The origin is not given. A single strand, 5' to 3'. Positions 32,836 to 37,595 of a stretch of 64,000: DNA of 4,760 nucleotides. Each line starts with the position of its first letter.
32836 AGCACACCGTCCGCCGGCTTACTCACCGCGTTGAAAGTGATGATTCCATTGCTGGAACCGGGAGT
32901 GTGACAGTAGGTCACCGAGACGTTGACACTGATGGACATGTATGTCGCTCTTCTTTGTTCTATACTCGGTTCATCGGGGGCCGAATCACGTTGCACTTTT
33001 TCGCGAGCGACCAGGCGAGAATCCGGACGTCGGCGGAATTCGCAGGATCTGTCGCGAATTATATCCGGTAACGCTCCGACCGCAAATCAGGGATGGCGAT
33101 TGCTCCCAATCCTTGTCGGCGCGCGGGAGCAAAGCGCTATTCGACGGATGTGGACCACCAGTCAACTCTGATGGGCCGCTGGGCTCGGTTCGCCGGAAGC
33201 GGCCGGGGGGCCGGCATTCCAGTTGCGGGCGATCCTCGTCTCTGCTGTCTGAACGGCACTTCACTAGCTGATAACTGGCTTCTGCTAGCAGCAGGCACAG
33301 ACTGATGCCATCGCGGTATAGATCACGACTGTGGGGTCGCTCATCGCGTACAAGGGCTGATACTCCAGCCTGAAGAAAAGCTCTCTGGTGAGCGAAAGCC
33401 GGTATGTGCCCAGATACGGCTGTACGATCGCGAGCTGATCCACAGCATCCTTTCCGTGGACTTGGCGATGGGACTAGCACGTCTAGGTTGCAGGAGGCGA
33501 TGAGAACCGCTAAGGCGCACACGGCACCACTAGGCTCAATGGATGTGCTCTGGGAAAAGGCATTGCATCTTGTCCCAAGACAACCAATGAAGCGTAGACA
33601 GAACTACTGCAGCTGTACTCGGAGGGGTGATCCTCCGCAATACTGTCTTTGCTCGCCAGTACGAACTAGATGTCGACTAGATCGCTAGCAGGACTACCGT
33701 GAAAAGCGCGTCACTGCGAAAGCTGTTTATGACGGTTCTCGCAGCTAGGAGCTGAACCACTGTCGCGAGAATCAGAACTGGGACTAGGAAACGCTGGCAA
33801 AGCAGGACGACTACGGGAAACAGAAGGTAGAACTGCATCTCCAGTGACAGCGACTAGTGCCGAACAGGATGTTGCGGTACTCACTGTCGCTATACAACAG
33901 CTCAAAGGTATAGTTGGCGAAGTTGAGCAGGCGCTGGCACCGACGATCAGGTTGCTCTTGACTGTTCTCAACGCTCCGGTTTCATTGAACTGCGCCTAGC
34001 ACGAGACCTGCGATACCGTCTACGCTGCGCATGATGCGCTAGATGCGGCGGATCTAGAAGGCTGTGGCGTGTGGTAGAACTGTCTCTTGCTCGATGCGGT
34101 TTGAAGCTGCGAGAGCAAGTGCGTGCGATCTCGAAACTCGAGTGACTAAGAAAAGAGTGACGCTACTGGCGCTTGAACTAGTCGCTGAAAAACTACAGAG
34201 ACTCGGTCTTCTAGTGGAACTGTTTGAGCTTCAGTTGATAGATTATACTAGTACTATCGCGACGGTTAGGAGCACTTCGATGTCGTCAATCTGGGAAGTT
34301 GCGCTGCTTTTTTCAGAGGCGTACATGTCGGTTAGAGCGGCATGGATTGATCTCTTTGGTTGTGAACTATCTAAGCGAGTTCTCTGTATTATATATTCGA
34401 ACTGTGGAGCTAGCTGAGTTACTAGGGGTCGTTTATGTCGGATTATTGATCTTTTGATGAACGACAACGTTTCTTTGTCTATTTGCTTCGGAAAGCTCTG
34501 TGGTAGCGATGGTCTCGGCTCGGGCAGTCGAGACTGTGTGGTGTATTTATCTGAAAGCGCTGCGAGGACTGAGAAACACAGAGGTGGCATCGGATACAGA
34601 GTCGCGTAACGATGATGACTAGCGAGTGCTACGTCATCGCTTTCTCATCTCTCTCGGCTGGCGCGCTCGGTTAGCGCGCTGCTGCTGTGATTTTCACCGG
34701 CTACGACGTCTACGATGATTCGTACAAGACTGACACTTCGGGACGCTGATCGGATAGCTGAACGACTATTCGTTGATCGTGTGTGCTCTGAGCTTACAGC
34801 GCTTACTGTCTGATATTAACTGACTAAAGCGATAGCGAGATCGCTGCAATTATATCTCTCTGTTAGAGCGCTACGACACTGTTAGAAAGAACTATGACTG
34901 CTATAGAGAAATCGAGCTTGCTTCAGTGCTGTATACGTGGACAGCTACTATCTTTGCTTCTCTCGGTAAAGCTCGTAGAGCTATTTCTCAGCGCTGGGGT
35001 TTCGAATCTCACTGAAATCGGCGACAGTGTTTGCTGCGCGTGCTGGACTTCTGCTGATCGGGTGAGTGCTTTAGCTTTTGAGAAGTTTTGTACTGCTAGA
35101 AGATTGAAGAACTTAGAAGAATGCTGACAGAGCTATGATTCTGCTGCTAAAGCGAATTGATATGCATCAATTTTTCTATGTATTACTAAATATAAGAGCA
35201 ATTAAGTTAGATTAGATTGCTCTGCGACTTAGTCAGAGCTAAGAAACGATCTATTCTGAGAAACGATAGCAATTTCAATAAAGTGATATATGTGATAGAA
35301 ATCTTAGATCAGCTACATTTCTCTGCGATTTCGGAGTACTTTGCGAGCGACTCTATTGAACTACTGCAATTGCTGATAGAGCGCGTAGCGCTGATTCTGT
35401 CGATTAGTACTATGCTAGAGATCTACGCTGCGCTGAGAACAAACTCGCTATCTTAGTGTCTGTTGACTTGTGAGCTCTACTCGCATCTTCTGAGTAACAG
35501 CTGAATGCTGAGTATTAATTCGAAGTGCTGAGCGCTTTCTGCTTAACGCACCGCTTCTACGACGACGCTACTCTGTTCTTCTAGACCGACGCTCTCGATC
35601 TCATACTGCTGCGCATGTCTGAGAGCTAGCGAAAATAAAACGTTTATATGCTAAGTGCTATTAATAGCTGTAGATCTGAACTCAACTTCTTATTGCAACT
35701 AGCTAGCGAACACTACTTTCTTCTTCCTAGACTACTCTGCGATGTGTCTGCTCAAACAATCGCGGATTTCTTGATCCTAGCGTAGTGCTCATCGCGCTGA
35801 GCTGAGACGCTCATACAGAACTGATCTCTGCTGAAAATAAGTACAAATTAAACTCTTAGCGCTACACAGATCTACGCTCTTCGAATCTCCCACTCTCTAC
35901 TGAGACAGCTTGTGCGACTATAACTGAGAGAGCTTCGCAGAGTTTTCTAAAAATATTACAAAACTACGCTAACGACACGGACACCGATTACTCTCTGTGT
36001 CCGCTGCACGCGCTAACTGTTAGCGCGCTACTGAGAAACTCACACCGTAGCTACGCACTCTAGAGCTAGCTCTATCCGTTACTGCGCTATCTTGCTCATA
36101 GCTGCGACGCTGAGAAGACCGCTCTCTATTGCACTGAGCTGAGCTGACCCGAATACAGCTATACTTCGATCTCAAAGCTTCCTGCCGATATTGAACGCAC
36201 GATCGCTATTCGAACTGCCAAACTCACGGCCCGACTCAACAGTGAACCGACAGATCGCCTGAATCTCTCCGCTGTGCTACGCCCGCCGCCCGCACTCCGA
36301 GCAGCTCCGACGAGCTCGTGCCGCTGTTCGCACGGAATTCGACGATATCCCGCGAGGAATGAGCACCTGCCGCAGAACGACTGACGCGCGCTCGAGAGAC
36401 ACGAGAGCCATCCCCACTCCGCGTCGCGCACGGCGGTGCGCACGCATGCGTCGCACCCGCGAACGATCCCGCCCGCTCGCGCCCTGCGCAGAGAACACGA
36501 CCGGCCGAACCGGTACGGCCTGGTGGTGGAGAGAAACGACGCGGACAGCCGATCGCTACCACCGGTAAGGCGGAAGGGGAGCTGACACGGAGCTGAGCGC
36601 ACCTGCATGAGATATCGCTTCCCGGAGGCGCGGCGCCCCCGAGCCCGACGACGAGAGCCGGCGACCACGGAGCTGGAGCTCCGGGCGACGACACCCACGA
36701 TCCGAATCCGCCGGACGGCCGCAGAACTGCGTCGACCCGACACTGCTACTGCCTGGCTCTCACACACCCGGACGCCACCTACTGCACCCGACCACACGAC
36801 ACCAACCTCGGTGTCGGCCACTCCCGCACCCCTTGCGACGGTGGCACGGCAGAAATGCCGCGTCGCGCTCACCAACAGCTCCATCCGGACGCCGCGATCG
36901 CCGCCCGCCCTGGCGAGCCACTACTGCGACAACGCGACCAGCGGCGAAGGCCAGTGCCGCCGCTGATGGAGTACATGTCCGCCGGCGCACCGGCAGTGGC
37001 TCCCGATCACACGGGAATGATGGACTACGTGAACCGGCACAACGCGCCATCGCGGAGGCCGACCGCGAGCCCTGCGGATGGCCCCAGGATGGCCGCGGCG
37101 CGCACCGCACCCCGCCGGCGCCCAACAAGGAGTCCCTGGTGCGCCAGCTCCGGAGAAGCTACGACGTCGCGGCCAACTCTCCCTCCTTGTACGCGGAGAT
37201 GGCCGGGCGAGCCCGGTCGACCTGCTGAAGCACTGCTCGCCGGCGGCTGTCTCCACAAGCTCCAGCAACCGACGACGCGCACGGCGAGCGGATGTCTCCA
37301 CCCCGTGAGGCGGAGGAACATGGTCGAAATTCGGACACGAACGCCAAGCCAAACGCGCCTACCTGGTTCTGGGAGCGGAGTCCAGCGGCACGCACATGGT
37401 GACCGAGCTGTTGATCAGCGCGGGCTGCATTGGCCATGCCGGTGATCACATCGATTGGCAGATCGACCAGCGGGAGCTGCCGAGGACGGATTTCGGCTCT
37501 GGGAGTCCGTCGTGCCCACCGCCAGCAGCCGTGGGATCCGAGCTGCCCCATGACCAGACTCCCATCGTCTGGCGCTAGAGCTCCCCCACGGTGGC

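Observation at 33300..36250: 2.9-kb ORF-free tract with V-shaped GC gradient, CTAG excess and GG/CC depletion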

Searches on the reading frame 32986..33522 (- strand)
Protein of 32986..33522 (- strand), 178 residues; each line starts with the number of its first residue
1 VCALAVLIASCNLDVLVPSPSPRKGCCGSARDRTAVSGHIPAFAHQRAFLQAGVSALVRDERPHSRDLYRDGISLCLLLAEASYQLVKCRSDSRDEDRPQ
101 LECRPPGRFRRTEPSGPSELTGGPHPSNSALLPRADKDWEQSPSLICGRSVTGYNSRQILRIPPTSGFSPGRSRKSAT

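Call 27: find_encoding_contigs(protein=window:32986-33522:-, flank=10000, max_places=10)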
Protein window:32986-33522:- (178 aa): no gene with exactly this product is on record in the collection.

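Call 43: search_protein_families(library=pfam, proteins=[P0011], max_evalue=0.01)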
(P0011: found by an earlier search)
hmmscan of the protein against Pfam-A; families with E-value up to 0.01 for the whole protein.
P0011 (254 aa): 2 families
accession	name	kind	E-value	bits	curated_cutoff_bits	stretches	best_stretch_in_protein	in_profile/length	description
PF13469.12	Sulfotransfer_3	-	6.5e-10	40.1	27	2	10-44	3-39/216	Sulfotransferase family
PF00685.33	Sulfotransfer_1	-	0.0011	18.9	22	0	142-191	136-185/255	Sulfotransferase domain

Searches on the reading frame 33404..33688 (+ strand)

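Call 43: search_protein_families(library=pfam, proteins=[P0011], max_evalue=0.01)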
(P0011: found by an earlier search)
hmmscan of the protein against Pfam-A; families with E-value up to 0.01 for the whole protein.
P0011 (254 aa): 2 families
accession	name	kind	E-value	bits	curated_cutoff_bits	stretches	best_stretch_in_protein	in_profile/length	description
PF13469.12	Sulfotransfer_3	-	6.5e-10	40.1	27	2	10-44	3-39/216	Sulfotransferase family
PF00685.33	Sulfotransfer_1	-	0.0011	18.9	22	0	142-191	136-185/255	Sulfotransferase domain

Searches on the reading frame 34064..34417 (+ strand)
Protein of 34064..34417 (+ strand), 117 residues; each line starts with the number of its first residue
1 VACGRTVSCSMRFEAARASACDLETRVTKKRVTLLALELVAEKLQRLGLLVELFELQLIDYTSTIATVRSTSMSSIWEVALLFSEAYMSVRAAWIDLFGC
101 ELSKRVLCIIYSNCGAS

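Call 43: search_protein_families(library=pfam, proteins=[P0011], max_evalue=0.01)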
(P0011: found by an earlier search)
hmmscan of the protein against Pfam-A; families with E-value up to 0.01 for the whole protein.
P0011 (254 aa): 2 families
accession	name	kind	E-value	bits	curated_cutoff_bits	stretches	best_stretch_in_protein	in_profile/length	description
PF13469.12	Sulfotransfer_3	-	6.5e-10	40.1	27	2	10-44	3-39/216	Sulfotransferase family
PF00685.33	Sulfotransfer_1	-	0.0011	18.9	22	0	142-191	136-185/255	Sulfotransferase domain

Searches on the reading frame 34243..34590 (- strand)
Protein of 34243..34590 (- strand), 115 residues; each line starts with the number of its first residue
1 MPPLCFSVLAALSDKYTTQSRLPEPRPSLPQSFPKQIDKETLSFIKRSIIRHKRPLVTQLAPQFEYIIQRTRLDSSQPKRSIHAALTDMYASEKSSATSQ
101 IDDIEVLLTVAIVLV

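Call 43: search_protein_families(library=pfam, proteins=[P0011], max_evalue=0.01)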
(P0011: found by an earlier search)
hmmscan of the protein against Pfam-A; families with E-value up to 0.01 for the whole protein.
P0011 (254 aa): 2 families
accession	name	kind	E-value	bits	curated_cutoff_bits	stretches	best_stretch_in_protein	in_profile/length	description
PF13469.12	Sulfotransfer_3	-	6.5e-10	40.1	27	2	10-44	3-39/216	Sulfotransferase family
PF00685.33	Sulfotransfer_1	-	0.0011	18.9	22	0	142-191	136-185/255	Sulfotransferase domain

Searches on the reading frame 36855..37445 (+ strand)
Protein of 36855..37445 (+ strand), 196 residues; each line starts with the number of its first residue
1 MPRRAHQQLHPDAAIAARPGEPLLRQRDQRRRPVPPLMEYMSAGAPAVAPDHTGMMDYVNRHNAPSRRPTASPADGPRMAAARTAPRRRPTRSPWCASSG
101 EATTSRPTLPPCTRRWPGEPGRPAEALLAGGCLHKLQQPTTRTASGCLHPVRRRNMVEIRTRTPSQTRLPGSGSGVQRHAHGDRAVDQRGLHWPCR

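Call 43: search_protein_families(library=pfam, proteins=[P0011], max_evalue=0.01)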
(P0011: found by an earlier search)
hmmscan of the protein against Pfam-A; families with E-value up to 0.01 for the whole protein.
P0011 (254 aa): 2 families
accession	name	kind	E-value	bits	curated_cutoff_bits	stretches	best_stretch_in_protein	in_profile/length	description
PF13469.12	Sulfotransfer_3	-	6.5e-10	40.1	27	2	10-44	3-39/216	Sulfotransferase family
PF00685.33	Sulfotransfer_1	-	0.0011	18.9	22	0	142-191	136-185/255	Sulfotransferase domain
